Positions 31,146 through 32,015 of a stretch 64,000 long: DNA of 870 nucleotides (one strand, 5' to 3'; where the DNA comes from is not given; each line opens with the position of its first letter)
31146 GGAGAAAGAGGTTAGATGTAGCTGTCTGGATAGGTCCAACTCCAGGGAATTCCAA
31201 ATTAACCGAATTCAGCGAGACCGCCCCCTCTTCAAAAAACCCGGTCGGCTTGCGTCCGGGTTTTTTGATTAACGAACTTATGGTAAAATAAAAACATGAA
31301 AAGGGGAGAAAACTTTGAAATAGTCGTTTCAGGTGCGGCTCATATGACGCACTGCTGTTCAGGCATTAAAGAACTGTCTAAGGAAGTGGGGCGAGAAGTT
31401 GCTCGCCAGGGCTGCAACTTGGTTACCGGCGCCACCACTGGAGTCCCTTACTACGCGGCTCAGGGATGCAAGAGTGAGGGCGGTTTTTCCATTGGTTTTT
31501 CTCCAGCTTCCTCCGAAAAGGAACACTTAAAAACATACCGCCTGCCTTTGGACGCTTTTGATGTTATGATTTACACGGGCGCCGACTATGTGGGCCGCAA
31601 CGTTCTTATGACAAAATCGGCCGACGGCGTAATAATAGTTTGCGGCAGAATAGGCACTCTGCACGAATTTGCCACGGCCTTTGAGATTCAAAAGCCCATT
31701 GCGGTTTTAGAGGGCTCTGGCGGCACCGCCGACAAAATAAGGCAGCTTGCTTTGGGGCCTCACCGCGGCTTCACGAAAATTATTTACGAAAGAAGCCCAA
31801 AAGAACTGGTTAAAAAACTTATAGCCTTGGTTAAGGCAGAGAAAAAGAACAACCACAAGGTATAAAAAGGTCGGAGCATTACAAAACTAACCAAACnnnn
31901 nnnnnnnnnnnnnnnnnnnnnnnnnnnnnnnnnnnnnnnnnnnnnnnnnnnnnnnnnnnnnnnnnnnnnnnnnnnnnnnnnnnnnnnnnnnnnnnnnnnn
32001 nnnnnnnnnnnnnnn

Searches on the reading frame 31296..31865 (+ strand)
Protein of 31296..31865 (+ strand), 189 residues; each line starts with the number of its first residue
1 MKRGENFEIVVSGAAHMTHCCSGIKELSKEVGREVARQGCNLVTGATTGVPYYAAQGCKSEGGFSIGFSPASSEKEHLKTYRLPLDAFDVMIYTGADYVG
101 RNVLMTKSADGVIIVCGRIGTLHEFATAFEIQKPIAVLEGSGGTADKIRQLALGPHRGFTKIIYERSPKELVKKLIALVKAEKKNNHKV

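Call 7: search_protein_families(library=pfam, proteins=[window:31296-31865:+])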
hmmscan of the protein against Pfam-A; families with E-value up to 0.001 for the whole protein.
window:31296-31865:+ (189 aa): 3 families
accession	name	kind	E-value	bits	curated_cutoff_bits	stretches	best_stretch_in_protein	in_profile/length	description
PF18306.6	LDcluster4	-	2.4e-34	118.6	26.3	1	9-171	4-150/151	SLOG cluster4 family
PF03641.19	Lysine_decarbox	-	0.00032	21.3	27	1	55-130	5-74/131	Possible lysine decarboxylase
PF18171.6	LSDAT_prok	-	0.00073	19.3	25.4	0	112-153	127-168/195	SLOG in TRPM, prokaryote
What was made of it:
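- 31296..31865 (+): SLOG cluster-4 / TIGR00725-family gene, the invariably linked neighbour. Pfam PF18306, E 2.4e-34 (call 7).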

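Call 8: search_protein_families(library=ncbifam, proteins=[window:31296-31865:+])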
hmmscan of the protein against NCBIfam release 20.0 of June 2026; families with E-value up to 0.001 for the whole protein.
window:31296-31865:+ (189 aa): 3 families
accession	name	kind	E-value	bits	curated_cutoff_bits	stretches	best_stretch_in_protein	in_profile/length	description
TIGR00725.1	TIGR00725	hypoth_equivalog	2.4e-24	85.6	106.9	1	9-175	4-158/159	TIGR00725 family protein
TIGR00730.1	TIGR00730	subfamily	1.2e-08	34.9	96.35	1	22-126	15-114/178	TIGR00730 family Rossman fold protein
NF058542.1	CtkRMPhLog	equivalog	7.9e-07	29.2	300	1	8-129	3-117/177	cytokinin riboside 5'-monophosphate phosphoribohydrolase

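Call 10: find_encoding_contigs(protein=window:31296-31865:+, flank=3000, max_places=10)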
Protein window:31296-31865:+ (189 aa): 1 contig read that carries it; 1 place shown.
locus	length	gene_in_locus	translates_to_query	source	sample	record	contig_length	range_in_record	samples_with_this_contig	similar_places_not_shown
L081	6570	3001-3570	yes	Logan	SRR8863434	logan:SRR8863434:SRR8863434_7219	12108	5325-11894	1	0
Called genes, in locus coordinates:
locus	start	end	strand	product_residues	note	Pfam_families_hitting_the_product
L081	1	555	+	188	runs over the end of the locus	PF20803:PaaX_M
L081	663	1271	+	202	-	-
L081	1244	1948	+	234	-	PF02525:Flavodoxin_2, PF03358:FMN_red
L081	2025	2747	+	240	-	PF00696:AA_kinase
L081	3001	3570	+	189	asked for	PF18306:LDcluster4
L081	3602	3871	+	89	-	-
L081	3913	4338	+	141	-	PF02308:MgtC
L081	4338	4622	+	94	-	PF00708:Acylphosphatase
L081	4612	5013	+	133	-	-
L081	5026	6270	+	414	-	PF27218:MJ0043_C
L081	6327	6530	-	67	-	-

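Call 12: find_homologous_proteins(query=window:31296-31865:+, max_evalue=1e-20)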
Query window:31296-31865:+ (189 aa): 5267 proteins with E <= 1e-20 among 5456 candidates; the best 120 are listed.
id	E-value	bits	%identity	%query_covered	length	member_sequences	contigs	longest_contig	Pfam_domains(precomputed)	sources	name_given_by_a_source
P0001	5.1e-110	383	100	92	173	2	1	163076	PF18306.7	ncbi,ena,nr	ncbi:MAG: hypothetical protein G01um101430_47 [Parcubacteria group bacterium Gr01-1014_30]|nr:MAG: h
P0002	1.5e-107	375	88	100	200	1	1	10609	PF18306.7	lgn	-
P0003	3.8e-94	331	79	96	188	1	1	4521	PF18306.7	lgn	-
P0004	6.6e-94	331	78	97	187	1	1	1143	PF18306.7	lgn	-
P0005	5.4e-93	328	76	99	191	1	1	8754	PF18306.7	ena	-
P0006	6.0e-93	327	77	100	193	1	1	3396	PF18306.7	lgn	-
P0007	1.1e-92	327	77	97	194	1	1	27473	PF18306.7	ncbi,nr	ncbi:MAG: hypothetical protein QME57_00485 [Patescibacteria group bacterium]|nr:hypothetical protein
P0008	1.4e-92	326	77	98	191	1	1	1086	PF18306.7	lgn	-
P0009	2.1e-92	326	77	98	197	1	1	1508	PF18306.7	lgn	-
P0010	3.9e-92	325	75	100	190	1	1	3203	PF18306.7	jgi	-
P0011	4.7e-92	325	76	98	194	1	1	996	PF18306.7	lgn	-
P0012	7.4e-92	324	75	98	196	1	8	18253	PF18306.7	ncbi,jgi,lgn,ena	-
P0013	8.3e-92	324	75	99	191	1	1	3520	PF18306.7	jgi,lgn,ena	-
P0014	8.5e-92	324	78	97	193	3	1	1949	PF18306.7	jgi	-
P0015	1.0e-91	323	75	100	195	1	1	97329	PF18306.7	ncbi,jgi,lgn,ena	-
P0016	1.6e-91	323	77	93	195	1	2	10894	PF18306.7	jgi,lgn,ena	-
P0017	1.6e-91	323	79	96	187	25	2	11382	PF18306.7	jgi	-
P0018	2.0e-91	323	77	99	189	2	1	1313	PF18306.7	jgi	jgi:uncharacterized protein (TIGR00725 family)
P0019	2.3e-91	322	76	98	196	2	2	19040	PF18306.7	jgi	jgi:uncharacterized protein (TIGR00725 family)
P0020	2.4e-91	322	77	97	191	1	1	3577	PF18306.7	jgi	-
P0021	2.4e-91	322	77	95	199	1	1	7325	PF18306.7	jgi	jgi:uncharacterized protein (TIGR00725 family)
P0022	3.2e-91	322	79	91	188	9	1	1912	PF18306.7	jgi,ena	-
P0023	3.8e-91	322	78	95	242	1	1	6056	PF18306.7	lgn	-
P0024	3.8e-91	322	77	97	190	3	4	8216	PF18306.7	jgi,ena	-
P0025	5.0e-91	321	77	89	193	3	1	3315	PF18306.7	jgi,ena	-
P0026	5.8e-91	321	76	95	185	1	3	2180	PF18306.7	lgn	-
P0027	6.9e-91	321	76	98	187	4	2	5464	PF18306.7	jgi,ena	-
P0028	7.1e-91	321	76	97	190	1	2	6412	PF18306.7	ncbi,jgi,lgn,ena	-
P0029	7.1e-91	321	74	100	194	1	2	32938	PF18306.7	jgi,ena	-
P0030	7.8e-91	321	75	98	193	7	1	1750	PF18306.7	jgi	-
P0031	9.3e-91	320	78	96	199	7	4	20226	PF18306.7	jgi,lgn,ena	-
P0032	1.1e-90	320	78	97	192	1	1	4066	PF18306.7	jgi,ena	-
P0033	1.2e-90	320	77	88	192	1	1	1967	PF18306.7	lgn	-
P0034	1.2e-90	320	77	97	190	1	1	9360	PF18306.7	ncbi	-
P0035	1.3e-90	320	74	95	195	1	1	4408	PF18306.7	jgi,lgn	jgi:uncharacterized protein (TIGR00725 family)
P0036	1.6e-90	320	76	98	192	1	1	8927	PF18306.7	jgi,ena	jgi:uncharacterized protein (TIGR00725 family)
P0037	1.6e-90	320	75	96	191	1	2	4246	PF18306.7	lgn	-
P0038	1.7e-90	320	75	97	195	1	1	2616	PF18306.7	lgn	-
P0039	1.8e-90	319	77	92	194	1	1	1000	PF18306.7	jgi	jgi:uncharacterized protein (TIGR00725 family)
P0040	2.0e-90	319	76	98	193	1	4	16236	PF18306.7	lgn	-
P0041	2.2e-90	319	76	97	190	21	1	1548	PF18306.7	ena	-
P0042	2.3e-90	319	77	92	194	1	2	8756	PF18306.7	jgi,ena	jgi:uncharacterized protein (TIGR00725 family)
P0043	3.5e-90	318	76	92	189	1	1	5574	PF18306.7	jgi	-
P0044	4.9e-90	318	75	98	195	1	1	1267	PF18306.7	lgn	-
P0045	5.4e-90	318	74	97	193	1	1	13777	PF18306.7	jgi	jgi:uncharacterized protein (TIGR00725 family)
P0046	5.8e-90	318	75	98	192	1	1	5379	PF18306.7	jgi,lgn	-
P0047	6.0e-90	318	75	99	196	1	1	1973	PF18306.7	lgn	-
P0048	6.9e-90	318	73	97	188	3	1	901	PF18306.7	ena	-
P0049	7.4e-90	317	76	96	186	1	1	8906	PF18306.7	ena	-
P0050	8.0e-90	317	76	96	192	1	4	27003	PF18306.7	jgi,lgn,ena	jgi:hypothetical protein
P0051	8.7e-90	317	76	98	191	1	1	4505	PF18306.7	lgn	-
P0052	1.0e-89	317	77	95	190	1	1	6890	PF18306.7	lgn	-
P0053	1.0e-89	317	72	99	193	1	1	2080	PF18306.7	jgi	-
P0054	1.1e-89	317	73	99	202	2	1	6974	PF18306.7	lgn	-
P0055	1.1e-89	317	74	99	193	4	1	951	PF18306.7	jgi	-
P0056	1.1e-89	317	74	97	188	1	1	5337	PF18306.7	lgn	-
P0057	1.2e-89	317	75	97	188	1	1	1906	PF18306.7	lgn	-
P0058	1.3e-89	317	75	97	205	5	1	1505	PF18306.7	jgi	-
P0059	1.4e-89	317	75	98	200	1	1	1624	PF18306.7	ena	-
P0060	1.5e-89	316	76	96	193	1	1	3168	PF18306.7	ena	-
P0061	1.5e-89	316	73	97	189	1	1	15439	PF18306.7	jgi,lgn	-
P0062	1.7e-89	316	75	95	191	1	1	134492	PF18306.7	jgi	-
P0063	2.0e-89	316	74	99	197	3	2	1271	PF18306.7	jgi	-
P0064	2.1e-89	316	74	97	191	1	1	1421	PF18306.7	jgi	jgi:uncharacterized protein (TIGR00725 family)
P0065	2.2e-89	316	77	96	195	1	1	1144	PF18306.7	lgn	-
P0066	3.1e-89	315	75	98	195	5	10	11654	PF18306.7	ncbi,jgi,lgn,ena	-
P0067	3.4e-89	315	75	96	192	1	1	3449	PF18306.7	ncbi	-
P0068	4.0e-89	315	74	99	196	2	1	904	PF18306.7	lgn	-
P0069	5.3e-89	315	73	99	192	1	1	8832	PF18306.7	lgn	-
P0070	5.4e-89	315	74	99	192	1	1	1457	PF18306.7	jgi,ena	-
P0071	5.8e-89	315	76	89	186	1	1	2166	PF18306.7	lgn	-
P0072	5.8e-89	315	76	92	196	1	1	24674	PF18306.7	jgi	jgi:uncharacterized protein (TIGR00725 family)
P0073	5.9e-89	314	74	97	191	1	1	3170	PF18306.7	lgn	-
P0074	7.5e-89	314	75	98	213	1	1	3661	PF18306.7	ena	-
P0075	8.5e-89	314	76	92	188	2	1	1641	PF18306.7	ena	-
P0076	8.6e-89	314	76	97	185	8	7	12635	PF18306.7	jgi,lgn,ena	-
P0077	8.7e-89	314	74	99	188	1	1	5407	PF18306.7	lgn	-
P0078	8.7e-89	314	74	97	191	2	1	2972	PF18306.7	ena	-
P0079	8.8e-89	314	75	97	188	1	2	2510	PF18306.7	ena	-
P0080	8.8e-89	314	75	92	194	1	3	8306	PF18306.7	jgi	jgi:uncharacterized protein (TIGR00725 family)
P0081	9.4e-89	314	74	97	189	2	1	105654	PF18306.7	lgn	-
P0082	9.5e-89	314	75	96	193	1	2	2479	PF18306.7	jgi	jgi:uncharacterized protein (TIGR00725 family)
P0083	9.7e-89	314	74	97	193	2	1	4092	PF18306.7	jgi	jgi:uncharacterized protein (TIGR00725 family)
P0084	9.7e-89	314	75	96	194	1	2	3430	PF18171.7,PF18306.7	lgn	-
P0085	1.2e-88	314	73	97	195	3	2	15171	PF18306.7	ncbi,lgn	-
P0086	1.3e-88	313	73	97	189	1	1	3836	PF18306.7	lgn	-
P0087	1.4e-88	313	75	97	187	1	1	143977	PF18306.7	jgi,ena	-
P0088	1.6e-88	313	71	99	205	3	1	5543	PF18306.7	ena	-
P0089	1.6e-88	313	76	95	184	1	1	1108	PF18306.7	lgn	-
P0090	1.7e-88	313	73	97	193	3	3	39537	PF18306.7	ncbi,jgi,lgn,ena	-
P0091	1.8e-88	313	73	98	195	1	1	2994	PF18306.7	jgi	jgi:hypothetical protein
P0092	1.9e-88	313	72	100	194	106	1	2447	PF18306.7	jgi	-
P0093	2.1e-88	313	73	96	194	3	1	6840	PF18306.7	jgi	-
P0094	2.2e-88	313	76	92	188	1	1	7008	PF18306.7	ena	-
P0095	2.4e-88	312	71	99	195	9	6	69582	PF18306.7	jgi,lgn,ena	-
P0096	2.5e-88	312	72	95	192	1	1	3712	PF18306.7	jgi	jgi:uncharacterized protein (TIGR00725 family)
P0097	2.5e-88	312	74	97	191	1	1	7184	PF18306.7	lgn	-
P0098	2.6e-88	312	75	97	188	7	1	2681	PF18306.7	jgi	-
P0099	2.6e-88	312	71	99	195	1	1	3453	PF18306.7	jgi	-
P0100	2.6e-88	312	75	98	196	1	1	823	PF18306.7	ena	-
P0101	2.8e-88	312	73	97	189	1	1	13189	PF18306.7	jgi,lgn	jgi:hypothetical protein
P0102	3.1e-88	312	74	97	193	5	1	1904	PF18306.7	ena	-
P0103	3.5e-88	312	74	96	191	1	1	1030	PF18306.7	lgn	-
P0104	3.6e-88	312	77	86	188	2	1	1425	PF18306.7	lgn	-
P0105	3.7e-88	312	74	97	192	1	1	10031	PF18306.7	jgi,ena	-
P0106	3.9e-88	312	74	98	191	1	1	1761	PF18306.7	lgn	-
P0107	4.4e-88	312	73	96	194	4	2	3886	PF18306.7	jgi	-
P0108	4.4e-88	312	73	96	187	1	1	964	PF18306.7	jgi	-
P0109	4.5e-88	312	74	97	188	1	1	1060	PF18306.7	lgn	-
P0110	4.9e-88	312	73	97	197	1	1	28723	PF18306.7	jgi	-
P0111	5.0e-88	311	74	97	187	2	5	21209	PF18306.7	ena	-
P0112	5.1e-88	311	73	94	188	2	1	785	PF18306.7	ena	-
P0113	5.4e-88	311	74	98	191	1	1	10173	PF18306.7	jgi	jgi:uncharacterized protein (TIGR00725 family)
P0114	5.8e-88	311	73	99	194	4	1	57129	PF18306.7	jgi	jgi:uncharacterized protein (TIGR00725 family)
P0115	7.0e-88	311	72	97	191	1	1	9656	PF18306.7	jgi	-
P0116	7.5e-88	311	74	97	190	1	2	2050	PF18306.7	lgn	-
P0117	8.1e-88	311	71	95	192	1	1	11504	PF18306.7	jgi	jgi:uncharacterized protein (TIGR00725 family)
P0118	8.6e-88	311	76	90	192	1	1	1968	PF18306.7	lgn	-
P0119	8.6e-88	311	72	97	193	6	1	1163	PF18306.7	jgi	-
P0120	8.7e-88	311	74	97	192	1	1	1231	PF18306.7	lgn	-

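Call 14: find_encoding_contigs(protein=P0002, flank=2500, max_places=4)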
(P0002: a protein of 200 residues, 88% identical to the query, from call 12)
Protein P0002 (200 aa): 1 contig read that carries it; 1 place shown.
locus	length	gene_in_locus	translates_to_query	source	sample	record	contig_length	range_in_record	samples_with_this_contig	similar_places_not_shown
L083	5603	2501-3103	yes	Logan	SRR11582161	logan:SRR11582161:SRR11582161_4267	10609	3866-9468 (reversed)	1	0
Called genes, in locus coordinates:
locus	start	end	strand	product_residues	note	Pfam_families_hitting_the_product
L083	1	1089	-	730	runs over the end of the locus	PF17191:RecG_wedge, PF01336:tRNA_anti-codon (weak), PF00270:DEAD, PF04851:ResIII, PF00271:Helicase_C, PF19833:RecG_dom3_C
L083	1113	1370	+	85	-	-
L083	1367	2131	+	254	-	PF00696:AA_kinase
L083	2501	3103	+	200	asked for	PF18306:LDcluster4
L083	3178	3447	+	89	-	PF03144:GTP_EFTU_D2 (weak)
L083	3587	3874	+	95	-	PF00708:Acylphosphatase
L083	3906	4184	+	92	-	-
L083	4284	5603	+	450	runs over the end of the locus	PF27218:MJ0043_C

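Call 15: find_encoding_contigs(protein=P0003, flank=2500, max_places=4)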
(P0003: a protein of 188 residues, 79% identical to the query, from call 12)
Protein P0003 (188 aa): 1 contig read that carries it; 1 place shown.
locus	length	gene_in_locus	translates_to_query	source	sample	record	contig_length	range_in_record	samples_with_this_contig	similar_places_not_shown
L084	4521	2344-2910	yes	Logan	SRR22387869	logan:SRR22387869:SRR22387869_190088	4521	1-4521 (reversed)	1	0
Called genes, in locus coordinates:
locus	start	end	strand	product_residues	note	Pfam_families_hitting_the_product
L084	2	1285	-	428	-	?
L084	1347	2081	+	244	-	PF00696:AA_kinase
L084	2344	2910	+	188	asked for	PF18306:LDcluster4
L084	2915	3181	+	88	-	PF03144:GTP_EFTU_D2 (weak)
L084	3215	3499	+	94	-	PF00708:Acylphosphatase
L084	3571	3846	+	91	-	-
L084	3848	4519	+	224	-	?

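Call 16: find_encoding_contigs(protein=P0023, flank=2500, max_places=4)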
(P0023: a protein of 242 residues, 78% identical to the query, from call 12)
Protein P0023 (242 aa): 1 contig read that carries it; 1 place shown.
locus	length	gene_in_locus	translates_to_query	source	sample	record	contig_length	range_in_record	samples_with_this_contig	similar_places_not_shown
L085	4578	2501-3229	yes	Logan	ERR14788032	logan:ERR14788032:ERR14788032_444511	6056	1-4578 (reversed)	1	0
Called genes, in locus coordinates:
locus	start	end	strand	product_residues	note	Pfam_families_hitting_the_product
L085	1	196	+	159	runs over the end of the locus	-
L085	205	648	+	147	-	-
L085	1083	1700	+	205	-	PF02525:Flavodoxin_2 (weak), PF03358:FMN_red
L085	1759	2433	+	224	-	PF00696:AA_kinase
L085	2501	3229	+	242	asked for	PF18306:LDcluster4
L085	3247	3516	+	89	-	PF03144:GTP_EFTU_D2 (weak)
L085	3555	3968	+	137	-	PF02308:MgtC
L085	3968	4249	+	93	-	PF00708:Acylphosphatase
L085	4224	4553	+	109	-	-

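Call 17: find_encoding_contigs(protein=P0049, flank=2500, max_places=4)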
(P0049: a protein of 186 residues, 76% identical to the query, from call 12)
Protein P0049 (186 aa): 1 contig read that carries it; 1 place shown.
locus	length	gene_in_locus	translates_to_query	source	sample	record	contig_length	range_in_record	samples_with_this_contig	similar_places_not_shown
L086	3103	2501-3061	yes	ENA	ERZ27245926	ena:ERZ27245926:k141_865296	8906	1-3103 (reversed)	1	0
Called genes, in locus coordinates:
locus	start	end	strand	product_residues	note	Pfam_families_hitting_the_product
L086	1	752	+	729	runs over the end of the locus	PF01590:GAF, PF13185:GAF_2, PF13492:GAF_3 (faint), PF13185:GAF_2 (weak), PF00989:PAS (weak), PF08448:PAS_4 (weak), PF00512:HisKA, PF02518:HATPase_c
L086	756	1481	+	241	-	PF00696:AA_kinase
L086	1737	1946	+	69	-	-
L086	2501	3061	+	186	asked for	PF18306:LDcluster4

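Call 22: find_encoding_contigs(protein=P0015, flank=6000, max_places=5)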
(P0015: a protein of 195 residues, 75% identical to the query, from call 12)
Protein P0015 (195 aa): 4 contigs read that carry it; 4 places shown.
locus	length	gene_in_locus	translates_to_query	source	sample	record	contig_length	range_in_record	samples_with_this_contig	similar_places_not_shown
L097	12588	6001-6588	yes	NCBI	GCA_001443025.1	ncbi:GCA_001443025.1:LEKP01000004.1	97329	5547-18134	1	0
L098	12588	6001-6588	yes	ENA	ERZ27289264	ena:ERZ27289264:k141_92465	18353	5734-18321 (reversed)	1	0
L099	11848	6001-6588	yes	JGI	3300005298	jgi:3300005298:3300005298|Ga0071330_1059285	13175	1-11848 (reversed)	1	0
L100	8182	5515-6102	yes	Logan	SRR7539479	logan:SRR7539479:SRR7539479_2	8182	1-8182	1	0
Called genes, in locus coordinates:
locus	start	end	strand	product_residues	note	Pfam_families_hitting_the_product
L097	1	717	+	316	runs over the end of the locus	PF01784:DUF34_NIF3 (faint)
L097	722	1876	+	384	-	PF05559:DUF763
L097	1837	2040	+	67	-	-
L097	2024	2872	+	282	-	PF06550:SPP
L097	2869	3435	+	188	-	PF03167:UDG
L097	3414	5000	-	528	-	PF04055:Radical_SAM, PF16199:Radical_SAM_C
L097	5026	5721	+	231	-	PF01209:Ubie_methyltran, PF02353:CMAS, PF13489:Methyltransf_23, PF07021:MetW (weak), PF13847:Methyltransf_31, PF08241:Methyltransf_11, PF08242:Methyltransf_12, PF13649:Methyltransf_25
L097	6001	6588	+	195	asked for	PF18306:LDcluster4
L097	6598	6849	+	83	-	PF16325:Peptidase_U32_C (weak), PF03144:GTP_EFTU_D2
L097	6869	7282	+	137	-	PF02308:MgtC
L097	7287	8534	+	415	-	PF27218:MJ0043_C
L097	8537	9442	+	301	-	PF09989:DUF2229, PF06050:HGD-D (weak)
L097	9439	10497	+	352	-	PF09989:DUF2229, PF06050:HGD-D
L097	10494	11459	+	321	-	PF01869:BcrAD_BadFG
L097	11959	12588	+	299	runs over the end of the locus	PF04055:Radical_SAM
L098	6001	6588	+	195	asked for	PF18306:LDcluster4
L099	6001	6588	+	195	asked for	PF18306:LDcluster4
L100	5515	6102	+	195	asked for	PF18306:LDcluster4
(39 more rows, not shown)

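Call 26: find_related_loci(query=window:31296-31865:+, collection=metagenome_contigs, flank=2000)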
Query window:31296-31865:+ (189 aa) in metagenome_contigs; peptide patterns used: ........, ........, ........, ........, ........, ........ (x = any residue, [..] = any of these).
431 stretches matched a pattern; 300 encode a relative of the query (tblastn E <= 1e-3); the best 80 are kept; 80 distinct loci.
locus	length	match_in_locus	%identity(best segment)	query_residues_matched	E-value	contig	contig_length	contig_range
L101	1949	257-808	78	5-188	4e-103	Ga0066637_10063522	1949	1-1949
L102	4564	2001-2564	74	1-188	1e-97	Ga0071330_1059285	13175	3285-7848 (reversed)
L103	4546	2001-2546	79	5-186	2e-97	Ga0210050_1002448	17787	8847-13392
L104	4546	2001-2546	79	5-186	2e-97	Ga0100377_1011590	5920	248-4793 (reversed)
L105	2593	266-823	76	3-188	2e-100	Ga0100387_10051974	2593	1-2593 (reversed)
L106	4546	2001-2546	79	5-186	2e-97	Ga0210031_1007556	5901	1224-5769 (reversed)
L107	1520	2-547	79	5-186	2e-104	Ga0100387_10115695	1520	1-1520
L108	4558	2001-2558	76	3-188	2e-97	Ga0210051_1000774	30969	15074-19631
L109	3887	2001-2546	79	5-186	2e-97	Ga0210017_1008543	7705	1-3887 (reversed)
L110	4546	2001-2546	79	5-186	2e-97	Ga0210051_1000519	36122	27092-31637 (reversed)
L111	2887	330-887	74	1-186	4e-98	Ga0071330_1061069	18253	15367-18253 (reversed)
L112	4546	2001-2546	79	5-186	2e-97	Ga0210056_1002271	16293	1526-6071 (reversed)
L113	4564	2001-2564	74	1-188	1e-97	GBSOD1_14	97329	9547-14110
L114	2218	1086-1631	79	5-186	2e-101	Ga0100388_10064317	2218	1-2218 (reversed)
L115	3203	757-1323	75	1-189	8e-99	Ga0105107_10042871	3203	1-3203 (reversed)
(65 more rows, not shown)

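Call 52: list_cluster_members(proteins=[P0007, P0012, P0015, P0028, P0034, P0066, P0067, P0085, P0090])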
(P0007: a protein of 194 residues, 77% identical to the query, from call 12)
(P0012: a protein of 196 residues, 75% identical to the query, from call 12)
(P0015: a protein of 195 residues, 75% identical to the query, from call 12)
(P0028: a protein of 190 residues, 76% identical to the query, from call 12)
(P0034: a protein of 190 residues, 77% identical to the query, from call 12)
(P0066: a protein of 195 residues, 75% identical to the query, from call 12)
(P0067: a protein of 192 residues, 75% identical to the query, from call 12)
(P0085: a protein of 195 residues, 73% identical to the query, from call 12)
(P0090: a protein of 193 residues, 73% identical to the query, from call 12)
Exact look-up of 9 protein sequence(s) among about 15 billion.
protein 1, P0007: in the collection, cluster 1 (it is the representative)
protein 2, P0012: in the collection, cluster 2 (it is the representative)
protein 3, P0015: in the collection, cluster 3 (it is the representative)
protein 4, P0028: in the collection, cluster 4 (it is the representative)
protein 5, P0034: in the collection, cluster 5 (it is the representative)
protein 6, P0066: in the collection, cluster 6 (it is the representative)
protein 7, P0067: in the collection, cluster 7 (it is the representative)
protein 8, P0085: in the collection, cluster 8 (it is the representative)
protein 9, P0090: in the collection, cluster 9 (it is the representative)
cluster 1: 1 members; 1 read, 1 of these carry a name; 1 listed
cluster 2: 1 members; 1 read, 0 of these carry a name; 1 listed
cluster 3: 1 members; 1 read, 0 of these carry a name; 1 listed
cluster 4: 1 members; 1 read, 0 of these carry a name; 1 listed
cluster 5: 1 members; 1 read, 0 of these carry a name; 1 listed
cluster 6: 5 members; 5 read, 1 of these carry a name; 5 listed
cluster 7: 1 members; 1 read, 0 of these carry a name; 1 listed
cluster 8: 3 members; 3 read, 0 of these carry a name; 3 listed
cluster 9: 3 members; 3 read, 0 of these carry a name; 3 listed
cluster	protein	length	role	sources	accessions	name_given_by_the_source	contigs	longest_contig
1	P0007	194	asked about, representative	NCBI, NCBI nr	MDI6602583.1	MAG: hypothetical protein QME57_00485 [Patescibacteria group bacterium] | hypothetical protein [Patescibacteria group bacterium]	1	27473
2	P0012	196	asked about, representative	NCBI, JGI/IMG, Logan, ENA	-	-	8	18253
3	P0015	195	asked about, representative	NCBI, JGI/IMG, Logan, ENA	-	-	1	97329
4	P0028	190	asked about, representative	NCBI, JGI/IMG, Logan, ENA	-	-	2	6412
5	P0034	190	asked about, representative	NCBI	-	-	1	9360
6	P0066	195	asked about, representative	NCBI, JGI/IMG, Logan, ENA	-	-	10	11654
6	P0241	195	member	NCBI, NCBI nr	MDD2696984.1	MAG: hypothetical protein PHE52_02405 [Candidatus Pacebacteria bacterium] | hypothetical protein [Candidatus Paceibacterota bacterium]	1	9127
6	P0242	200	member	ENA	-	-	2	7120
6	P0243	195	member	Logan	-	-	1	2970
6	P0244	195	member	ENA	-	-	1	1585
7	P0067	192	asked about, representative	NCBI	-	-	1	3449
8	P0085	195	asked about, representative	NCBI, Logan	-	-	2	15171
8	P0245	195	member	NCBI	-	-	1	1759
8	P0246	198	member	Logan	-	-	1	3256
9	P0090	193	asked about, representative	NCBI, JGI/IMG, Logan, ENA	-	-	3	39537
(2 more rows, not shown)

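Call 53: search_solved_structures(query=window:31296-31865:+, max_evalue=0.001)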
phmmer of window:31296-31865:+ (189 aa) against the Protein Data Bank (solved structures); distinct sequences matched with E-value up to 0.001: 6.
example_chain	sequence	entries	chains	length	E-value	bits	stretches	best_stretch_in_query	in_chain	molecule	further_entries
1rcu_A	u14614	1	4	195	3.2e-14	56.2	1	20-153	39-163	conserved hypothetical protein VT76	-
6y01_AAA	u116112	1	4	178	5.4e-10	42.4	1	29-139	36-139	p450 cytochrome, putative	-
2iz5_A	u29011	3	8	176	1.6e-07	34.4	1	27-147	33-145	MOCO CARRIER PROTEIN | MOLYBDENUM COFACTOR CARRIER PROTEIN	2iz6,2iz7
3qua_A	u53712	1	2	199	3.6e-05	26.7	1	17-129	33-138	Putative uncharacterized protein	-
7w2i_A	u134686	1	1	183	0.00048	23.1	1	9-129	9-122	Cytokinin riboside 5'-monophosphate phosphoribohydrolase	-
7w2i_B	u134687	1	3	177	0.00067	22.6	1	11-129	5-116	Cytokinin riboside 5'-monophosphate phosphoribohydrolase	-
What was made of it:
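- SLOG relatives bind small nucleotide-like ligands (PDB hits to LOG enzymes and the Moco carrier protein, call 53).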

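Call 61: search_protein_families(library=ncbifam, proteins=[L097:7287-8534:+, L097:6598-6849:+], max_evalue=0.01)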
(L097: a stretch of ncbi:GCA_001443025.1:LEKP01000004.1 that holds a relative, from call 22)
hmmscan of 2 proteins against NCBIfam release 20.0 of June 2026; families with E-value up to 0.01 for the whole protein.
L097:7287-8534:+ (415 aa): 1 family
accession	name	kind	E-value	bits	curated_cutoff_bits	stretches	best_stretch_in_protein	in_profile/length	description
TIGR00375.1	TIGR00375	hypoth_equivalog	4.2e-58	197.5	326.6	1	5-397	2-374/374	TIGR00375 family protein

L097:6598-6849:+ (83 aa): 6 families
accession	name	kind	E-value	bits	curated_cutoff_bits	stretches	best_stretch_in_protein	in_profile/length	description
NF009373.0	PRK12736.1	subfamily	8.4e-05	21.5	452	1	23-70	231-279/394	elongation factor Tu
NF009372.0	PRK12735.1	subfamily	0.00012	21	479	1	23-70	233-281/396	elongation factor Tu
TIGR00485.1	EF-Tu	equivalog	0.00018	20.4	522.4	1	19-70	227-279/394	elongation factor Tu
NF000766.0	PRK00049.1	subfamily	0.00038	19.4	449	1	24-70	234-281/396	elongation factor Tu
NF008969.0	PRK12317.1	subfamily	0.00093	17.9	502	1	23-70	247-293/426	elongation factor 1-alpha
NF011996.0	PRK15452.1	equivalog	0.00095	18.1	534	1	4-71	360-427/449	prephenate-dependent tRNA uridine(34) hydroxylase TrhP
